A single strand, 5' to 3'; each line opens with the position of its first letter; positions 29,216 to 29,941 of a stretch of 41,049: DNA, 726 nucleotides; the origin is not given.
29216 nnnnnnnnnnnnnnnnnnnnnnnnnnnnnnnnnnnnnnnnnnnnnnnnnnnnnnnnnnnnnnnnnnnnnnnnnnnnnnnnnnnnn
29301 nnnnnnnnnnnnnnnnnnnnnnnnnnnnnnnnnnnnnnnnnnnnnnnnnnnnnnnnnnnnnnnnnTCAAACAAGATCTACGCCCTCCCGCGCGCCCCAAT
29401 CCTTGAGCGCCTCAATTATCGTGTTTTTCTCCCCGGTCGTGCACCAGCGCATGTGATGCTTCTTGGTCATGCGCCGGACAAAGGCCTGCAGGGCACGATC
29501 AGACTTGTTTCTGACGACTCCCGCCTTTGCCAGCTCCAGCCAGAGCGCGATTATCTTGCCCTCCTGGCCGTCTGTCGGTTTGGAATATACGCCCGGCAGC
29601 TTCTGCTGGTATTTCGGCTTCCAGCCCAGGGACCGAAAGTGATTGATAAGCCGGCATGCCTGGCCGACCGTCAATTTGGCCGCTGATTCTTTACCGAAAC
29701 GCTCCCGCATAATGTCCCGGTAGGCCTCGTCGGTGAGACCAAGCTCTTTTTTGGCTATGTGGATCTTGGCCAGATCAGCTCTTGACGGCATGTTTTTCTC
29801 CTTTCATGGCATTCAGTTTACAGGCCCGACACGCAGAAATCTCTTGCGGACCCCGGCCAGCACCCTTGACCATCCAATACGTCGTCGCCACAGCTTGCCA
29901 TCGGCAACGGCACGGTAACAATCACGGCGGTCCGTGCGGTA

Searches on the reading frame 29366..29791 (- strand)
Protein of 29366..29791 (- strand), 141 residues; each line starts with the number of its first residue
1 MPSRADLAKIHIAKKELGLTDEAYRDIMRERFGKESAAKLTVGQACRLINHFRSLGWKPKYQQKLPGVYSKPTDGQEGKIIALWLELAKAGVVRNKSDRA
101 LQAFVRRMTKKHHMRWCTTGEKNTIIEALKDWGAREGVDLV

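Call 5: search_protein_families(library=pfam, proteins=[window:29366-29791:-], max_evalue=1)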
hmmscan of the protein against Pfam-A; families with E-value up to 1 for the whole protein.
window:29366-29791:- (141 aa): 2 families
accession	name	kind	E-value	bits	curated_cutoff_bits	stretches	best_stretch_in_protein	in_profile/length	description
PF06252.17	GemA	-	8.8e-34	117.4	27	1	19-135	1-119/119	Bacteriophage Mu, GemA protein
PF19348.4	DUF5926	-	0.033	14.2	27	1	81-137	133-190/264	Family of unknown function (DUF5926)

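Call 6: search_protein_families(library=phrogs, proteins=[window:29366-29791:-], max_evalue=1)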
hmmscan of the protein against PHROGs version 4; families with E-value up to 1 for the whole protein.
window:29366-29791:- (141 aa): 2 families
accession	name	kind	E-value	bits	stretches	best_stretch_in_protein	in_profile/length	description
phrog_286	-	unknown function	2.6e-42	146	1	4-137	10-146/186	-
phrog_8067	-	unknown function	9.2e-07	29.8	1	9-60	9-60/65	-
